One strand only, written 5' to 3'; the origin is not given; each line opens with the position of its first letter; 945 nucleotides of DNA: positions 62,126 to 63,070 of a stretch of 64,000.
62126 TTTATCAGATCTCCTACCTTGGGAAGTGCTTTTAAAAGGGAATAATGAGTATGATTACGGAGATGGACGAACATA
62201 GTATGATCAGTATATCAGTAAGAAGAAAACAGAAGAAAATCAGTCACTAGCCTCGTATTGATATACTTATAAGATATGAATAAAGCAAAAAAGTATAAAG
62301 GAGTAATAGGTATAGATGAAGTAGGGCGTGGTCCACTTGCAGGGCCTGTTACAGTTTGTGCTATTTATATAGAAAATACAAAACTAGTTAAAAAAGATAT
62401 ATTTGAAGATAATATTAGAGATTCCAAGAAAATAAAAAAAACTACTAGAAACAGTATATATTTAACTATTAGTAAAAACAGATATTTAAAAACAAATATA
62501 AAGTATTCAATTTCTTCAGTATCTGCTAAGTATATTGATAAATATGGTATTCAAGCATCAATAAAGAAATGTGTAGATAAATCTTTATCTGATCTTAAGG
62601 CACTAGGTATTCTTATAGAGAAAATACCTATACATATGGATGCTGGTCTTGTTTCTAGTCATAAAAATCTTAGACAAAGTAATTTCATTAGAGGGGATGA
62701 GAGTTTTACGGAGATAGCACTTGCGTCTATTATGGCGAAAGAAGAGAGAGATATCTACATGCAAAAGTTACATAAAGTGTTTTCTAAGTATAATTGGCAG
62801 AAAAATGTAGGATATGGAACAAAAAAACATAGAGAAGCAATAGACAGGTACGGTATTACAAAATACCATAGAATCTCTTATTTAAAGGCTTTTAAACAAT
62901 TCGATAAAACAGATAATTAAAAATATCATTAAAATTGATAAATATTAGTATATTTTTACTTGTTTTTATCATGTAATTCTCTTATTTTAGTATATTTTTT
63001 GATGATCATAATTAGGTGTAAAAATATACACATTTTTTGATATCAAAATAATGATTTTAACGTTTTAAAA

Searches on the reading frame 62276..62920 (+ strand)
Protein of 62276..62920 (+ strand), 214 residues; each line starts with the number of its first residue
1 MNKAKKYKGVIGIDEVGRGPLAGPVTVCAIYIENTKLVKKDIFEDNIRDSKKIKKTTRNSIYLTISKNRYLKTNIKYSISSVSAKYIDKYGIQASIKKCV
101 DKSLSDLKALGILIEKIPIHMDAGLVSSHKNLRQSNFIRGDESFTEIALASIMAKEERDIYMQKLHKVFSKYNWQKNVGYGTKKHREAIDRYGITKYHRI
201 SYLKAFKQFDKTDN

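Call 34: find_encoding_contigs(protein=window:62276-62920:+, flank=10000, max_places=4)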
Protein window:62276-62920:+ (214 aa): 6 contigs read that carry it; 4 places shown.
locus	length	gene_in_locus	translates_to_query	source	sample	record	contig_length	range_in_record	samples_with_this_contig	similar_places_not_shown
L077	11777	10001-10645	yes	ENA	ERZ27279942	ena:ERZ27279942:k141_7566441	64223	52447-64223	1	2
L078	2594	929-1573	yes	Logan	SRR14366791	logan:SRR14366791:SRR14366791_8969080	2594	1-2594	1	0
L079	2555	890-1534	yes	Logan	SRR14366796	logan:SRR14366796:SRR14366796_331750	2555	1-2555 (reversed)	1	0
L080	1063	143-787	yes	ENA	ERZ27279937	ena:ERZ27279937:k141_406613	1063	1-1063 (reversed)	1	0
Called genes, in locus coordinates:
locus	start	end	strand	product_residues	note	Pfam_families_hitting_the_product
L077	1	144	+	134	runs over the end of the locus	PF07883:Cupin_2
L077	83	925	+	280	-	PF00730:HhH-GPD, PF00633:HHH (weak)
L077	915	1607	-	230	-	PF00849:PseudoU_synth_2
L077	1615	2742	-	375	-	PF07690:MFS_1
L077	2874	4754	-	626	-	PF00753:Lactamase_B, PF12706:Lactamase_B_2, PF22505:RNase_J_b_CASP, PF07521:RMMBL (weak), PF17770:RNase_J_C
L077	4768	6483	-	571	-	PF00496:SBP_bac_5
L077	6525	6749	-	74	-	PF03840:SecG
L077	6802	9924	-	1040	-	PF02811:PHP, PF07733:DNA_pol3_alpha, PF17657:DNA_pol3_finger, PF14579:HHH_6, PF01336:tRNA_anti-codon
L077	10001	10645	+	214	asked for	PF01351:RNase_HII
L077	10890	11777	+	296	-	?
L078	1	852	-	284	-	?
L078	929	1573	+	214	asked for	PF01351:RNase_HII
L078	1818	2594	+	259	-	?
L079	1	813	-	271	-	?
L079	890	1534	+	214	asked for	PF01351:RNase_HII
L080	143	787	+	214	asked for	PF01351:RNase_HII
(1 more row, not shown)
